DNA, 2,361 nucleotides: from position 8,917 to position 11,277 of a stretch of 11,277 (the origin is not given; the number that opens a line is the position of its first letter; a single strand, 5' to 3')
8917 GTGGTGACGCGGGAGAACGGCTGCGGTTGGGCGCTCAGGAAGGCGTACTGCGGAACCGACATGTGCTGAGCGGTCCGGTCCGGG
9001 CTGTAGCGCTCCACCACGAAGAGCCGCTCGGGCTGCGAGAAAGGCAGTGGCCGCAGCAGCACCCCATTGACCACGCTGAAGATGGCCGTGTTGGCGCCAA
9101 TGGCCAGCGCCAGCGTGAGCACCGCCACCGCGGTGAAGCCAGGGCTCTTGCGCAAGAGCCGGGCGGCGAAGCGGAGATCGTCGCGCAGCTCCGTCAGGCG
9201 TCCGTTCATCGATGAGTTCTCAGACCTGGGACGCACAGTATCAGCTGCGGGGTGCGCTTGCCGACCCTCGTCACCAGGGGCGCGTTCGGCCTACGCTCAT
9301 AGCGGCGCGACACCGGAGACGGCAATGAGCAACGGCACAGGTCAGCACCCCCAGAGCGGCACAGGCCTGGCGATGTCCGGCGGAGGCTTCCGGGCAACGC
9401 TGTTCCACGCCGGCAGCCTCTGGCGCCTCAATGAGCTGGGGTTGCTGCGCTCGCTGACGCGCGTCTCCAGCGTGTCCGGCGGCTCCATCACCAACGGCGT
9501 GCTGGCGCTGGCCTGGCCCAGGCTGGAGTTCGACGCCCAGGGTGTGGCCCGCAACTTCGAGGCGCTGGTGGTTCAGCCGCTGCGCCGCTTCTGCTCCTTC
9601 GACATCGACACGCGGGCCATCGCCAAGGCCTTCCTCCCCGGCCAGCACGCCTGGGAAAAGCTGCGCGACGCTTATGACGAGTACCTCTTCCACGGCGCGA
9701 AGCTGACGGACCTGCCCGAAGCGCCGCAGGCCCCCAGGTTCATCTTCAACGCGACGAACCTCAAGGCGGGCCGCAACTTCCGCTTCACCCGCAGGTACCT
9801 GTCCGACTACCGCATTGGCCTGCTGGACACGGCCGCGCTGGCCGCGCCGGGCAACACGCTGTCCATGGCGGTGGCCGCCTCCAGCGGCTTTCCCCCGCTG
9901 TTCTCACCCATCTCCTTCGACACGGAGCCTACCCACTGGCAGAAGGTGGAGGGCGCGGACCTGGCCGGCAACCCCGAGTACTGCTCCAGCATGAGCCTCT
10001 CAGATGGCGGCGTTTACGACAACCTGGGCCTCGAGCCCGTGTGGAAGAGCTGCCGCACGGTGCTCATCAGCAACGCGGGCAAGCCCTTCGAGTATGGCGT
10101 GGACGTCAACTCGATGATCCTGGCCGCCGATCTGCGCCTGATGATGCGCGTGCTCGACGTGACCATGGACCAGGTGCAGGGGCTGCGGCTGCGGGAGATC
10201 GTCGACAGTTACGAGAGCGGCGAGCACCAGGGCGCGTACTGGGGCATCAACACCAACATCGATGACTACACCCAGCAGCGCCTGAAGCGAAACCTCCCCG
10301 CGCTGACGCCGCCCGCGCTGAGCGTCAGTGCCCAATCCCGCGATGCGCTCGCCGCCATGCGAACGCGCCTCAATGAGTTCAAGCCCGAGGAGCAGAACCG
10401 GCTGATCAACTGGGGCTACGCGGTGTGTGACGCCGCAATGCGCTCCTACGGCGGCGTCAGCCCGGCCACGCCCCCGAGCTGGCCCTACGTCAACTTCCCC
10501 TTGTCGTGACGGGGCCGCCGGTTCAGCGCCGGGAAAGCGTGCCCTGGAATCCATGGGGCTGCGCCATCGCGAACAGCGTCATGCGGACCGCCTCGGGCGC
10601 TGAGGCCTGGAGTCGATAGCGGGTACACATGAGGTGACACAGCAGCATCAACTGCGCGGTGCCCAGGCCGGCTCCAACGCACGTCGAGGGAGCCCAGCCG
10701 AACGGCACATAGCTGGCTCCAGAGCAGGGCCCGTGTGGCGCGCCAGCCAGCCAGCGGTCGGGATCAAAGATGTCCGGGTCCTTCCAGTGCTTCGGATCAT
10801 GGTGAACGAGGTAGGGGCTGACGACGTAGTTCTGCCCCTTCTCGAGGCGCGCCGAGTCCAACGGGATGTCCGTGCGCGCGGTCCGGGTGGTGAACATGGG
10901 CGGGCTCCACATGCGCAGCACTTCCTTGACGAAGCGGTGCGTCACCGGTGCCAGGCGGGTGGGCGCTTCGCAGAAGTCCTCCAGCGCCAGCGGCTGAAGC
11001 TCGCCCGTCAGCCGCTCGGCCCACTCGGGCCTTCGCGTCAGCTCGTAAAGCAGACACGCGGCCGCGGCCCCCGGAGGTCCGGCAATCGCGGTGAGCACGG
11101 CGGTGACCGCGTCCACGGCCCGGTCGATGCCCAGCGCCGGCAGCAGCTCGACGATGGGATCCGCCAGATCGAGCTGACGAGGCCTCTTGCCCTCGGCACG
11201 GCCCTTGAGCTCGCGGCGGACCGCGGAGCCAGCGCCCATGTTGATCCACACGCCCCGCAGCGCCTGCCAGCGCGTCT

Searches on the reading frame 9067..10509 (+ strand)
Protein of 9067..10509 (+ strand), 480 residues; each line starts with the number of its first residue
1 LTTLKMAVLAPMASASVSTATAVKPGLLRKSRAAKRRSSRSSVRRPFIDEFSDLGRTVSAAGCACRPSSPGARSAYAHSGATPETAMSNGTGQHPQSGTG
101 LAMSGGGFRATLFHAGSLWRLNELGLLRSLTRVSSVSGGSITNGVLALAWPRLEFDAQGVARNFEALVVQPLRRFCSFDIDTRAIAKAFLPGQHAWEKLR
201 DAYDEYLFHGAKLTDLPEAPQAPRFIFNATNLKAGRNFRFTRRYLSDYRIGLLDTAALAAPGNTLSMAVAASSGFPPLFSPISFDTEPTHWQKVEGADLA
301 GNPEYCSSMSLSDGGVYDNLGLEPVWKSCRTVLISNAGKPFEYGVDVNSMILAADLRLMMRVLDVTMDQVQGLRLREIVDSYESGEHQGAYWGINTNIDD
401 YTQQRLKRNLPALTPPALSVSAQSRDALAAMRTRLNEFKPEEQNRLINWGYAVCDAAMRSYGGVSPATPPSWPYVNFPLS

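Call 4: search_protein_families(library=pfam, proteins=[window:9067-10509:+], max_evalue=0.01)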
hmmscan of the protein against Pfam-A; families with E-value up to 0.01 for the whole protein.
window:9067-10509:+ (480 aa): 2 families
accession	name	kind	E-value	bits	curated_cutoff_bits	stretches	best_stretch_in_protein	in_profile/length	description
PF01734.28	Patatin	-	1.4e-15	58.4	27.7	1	101-326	1-191/191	Patatin-like phospholipase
PF01735.24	PLA2_B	-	0.0098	14.8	23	0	100-148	2-58/491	Lysophospholipase catalytic domain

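Call 5: search_protein_families(library=ncbifam, proteins=[window:9067-10509:+], max_evalue=0.01)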
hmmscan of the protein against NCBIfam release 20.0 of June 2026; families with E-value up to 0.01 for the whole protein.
window:9067-10509:+ (480 aa): 0 families

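Call 15: find_homologous_proteins(query=window:9325-10509:+, max_evalue=0.00001)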
Query window:9325-10509:+ (394 aa): 7881 proteins with E <= 0.00001 among 8000 candidates; the best 120 are listed.
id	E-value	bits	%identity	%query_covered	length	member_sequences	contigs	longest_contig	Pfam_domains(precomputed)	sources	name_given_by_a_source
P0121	1.8e-261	885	97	100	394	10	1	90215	PF01734.28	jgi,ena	jgi:NTE family protein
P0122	3.5e-238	808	88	100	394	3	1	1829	PF01734.28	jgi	-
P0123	5.7e-218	742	82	100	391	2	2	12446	PF01734.28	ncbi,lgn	-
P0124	3.4e-210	716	78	100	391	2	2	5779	PF01735.24,PF01734.28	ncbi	-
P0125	2.0e-209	713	78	100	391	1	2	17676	PF01734.28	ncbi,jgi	jgi:NTE family protein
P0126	9.1e-204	695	77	97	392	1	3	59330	PF01734.28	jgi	jgi:NTE family protein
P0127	6.4e-201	685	75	100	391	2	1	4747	PF01734.28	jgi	jgi:NTE family protein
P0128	3.9e-194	663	73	100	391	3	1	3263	PF01734.28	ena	-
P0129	1.5e-171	589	67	98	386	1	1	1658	PF01734.28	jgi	jgi:NTE family protein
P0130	5.2e-108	380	52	96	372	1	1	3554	PF01734.28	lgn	-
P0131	7.4e-107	376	51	95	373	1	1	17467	PF01734.28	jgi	jgi:NTE family protein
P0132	7.1e-106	373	52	95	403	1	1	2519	PF01734.28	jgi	jgi:NTE family protein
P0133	8.5e-106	372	49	98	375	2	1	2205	PF01734.28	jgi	jgi:NTE family protein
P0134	1.1e-105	372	51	97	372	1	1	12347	PF01734.28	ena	-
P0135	2.0e-105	371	52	95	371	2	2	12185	PF01734.28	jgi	jgi:NTE family protein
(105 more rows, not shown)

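Call 17: find_encoding_contigs(protein=P0126, flank=10000, max_places=3)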
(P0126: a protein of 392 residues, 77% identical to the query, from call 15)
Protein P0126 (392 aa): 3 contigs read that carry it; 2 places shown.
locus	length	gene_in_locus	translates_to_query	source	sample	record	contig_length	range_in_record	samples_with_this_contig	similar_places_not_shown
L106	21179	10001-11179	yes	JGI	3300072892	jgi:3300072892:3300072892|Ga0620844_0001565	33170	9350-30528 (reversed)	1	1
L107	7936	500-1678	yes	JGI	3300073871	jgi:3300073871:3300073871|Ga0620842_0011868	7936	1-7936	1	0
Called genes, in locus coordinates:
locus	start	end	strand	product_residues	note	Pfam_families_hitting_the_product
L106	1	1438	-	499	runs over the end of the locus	PF00072:Response_reg, PF00158:Sigma54_activat, PF14532:Sigma54_activ_2, PF07728:AAA_5 (faint), PF25601:AAA_lid_14, PF02954:HTH_8, PF18024:HTH_50 (weak)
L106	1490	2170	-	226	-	PF00005:ABC_tran, PF13304:AAA_21 (weak)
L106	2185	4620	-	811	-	PF12704:MacB_PCD, PF02687:FtsX, PF12704:MacB_PCD, PF02687:FtsX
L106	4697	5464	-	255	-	PF02463:SMC_N (faint), PF00005:ABC_tran, PF13304:AAA_21 (faint)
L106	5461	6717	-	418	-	PF00364:Biotin_lipoyl (faint), PF25919:BSH_CusB (weak)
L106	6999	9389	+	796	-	PF12704:MacB_PCD, PF02687:FtsX, PF12704:MacB_PCD, PF02687:FtsX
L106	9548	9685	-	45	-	-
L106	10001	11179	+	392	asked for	PF01734:Patatin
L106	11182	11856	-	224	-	-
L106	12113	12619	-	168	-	PF01047:MarR (weak), PF12802:MarR_2 (weak)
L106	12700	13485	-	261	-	PF01522:Polysacc_deac_1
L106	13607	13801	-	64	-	-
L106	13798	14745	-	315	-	PF27226:AF_1845 (weak)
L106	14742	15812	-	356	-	-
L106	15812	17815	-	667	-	-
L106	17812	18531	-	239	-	PF07811:TadE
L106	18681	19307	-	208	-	PF01502:PRA-CH, PF01503:PRA-PH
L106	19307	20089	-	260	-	PF00459:Inositol_P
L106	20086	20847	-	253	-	PF00977:His_biosynth, PF01207:Dus (faint), PF03060:NMO (faint), PF04309:G3P_antiterm (faint)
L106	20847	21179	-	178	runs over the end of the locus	PF00475:IGPD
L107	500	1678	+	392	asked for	PF01734:Patatin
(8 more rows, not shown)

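Call 18: find_encoding_contigs(protein=P0125, flank=10000, max_places=3)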
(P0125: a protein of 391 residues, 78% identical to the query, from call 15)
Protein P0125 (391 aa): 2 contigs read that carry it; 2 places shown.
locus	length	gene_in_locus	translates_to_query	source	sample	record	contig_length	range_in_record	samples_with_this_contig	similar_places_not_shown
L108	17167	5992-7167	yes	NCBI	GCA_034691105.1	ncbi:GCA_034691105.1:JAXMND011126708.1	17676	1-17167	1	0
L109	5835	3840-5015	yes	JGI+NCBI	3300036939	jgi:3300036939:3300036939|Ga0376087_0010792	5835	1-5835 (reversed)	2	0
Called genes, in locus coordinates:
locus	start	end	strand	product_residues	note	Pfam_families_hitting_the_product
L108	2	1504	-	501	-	?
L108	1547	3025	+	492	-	PF00691:OmpA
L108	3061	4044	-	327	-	-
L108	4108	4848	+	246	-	-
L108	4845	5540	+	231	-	PF00300:His_Phos_1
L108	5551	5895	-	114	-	-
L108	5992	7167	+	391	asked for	PF01734:Patatin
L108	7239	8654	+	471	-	PF04055:Radical_SAM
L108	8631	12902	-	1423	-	PF00211:Guanylate_cyc, PF13191:AAA_16, PF00515:TPR_1 (faint), PF07719:TPR_2 (faint), PF13424:TPR_12 (faint), PF13181:TPR_8 (faint)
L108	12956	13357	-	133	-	-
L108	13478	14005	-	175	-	PF18306:LDcluster4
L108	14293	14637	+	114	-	-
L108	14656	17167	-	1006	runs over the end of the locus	?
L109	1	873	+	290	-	?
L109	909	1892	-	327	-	-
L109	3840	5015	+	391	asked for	PF01734:Patatin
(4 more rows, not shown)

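Call 19: find_encoding_contigs(protein=P0123, flank=10000, max_places=3)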
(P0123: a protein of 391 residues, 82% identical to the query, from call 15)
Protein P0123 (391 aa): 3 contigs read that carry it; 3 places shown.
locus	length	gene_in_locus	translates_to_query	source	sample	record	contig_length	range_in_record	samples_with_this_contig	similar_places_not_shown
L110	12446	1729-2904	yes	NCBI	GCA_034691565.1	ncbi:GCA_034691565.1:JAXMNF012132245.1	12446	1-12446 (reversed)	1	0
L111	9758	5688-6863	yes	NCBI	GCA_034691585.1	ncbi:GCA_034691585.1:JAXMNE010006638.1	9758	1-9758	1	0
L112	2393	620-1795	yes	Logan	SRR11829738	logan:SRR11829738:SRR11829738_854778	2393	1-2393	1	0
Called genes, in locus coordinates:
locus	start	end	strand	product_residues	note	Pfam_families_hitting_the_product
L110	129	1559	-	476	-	PF00069:Pkinase, PF07714:PK_Tyr_Ser-Thr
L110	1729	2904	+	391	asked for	PF01734:Patatin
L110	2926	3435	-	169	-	-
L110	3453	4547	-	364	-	PF05698:Trigger_C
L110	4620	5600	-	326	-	-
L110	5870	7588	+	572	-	PF00989:PAS, PF08448:PAS_4, PF13426:PAS_9, PF01590:GAF, PF13185:GAF_2, PF13492:GAF_3 (weak), PF00512:HisKA, PF02518:HATPase_c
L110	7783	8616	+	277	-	PF00106:adh_short, PF08659:KR, PF13561:adh_short_C2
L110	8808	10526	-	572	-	PF16655:PhoD_N, PF09423:PhoD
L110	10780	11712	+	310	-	PF05114:MbnB_TglH_ChrH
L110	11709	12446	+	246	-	?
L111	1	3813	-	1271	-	?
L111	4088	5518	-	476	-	PF00069:Pkinase, PF07714:PK_Tyr_Ser-Thr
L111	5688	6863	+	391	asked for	PF01734:Patatin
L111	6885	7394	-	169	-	-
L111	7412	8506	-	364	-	PF05698:Trigger_C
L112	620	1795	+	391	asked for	PF01734:Patatin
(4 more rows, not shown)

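Call 70: search_protein_families(library=padloc, proteins=[window:9325-10509:+], max_evalue=0.001)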
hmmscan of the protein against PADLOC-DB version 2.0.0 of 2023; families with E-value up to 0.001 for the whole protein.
window:9325-10509:+ (394 aa): 0 families

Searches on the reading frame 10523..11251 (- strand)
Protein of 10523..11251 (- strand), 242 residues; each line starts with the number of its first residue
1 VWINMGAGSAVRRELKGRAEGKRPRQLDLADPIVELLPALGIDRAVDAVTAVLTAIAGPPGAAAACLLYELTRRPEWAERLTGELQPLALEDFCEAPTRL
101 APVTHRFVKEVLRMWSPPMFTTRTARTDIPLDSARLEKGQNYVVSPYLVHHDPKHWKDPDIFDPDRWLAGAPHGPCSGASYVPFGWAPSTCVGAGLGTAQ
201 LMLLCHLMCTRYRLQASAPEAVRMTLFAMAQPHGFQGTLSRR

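Call 4: search_protein_families(library=pfam, proteins=[window:10523-11251:-], max_evalue=0.01)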
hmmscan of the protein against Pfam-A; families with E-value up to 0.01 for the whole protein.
window:10523-11251:- (242 aa): 1 family
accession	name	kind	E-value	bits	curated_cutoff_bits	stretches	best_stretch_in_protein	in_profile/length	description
PF00067.27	p450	-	2.4e-27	96.3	22.8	1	66-224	284-444/462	Cytochrome P450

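Call 5: search_protein_families(library=ncbifam, proteins=[window:10523-11251:-], max_evalue=0.01)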
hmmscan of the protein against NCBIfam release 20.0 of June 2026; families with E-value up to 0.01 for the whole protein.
window:10523-11251:- (242 aa): 9 families
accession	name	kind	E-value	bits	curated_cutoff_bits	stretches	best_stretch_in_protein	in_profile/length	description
NF050147.1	aminopyruv_ApyO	equivalog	2.5e-22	79.1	525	1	55-231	243-412/444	RiPP biosynthesis cytochrome P450 ApyO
NF045812.1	PentlenOxigase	equivalog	1.2e-16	60.6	800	1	47-227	244-424/444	pentalenene oxygenase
NF051859.1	AlbFlvMonOxTrpSyn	equivalog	2.6e-16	59.3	700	1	46-219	261-434/457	bifunctional albaflavenone monooxygenase/terpene synthase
TIGR04515.1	P450_rel_GT_act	subfamily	4.4e-09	36.2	343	1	86-174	246-330/386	P450-derived glycosyltransferase activator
TIGR04538.1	P450_cycloAA_1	subfamily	5e-08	32.2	500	1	105-207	259-361/395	cytochrome P450, cyclodipeptide synthase-associated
NF053744.1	FAProxCypCBc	equivalog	3.8e-07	29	600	1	86-167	254-339/416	CYP152 family fatty-acid peroxygenase CypC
NF041177.1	Cyp119_Thmprot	equivalog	0.00095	18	680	1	105-173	243-309/368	cytochrome P450 Cyp119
TIGR04458.1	CYP450_TxtE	equivalog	0.0011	17.7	500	1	108-203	280-366/403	4-nitrotryptophan synthase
NF041802.1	P450_SolI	exception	0.0012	17.4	850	1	106-213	298-396/424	solanimycin biosynthesis cytochrome P450 SolI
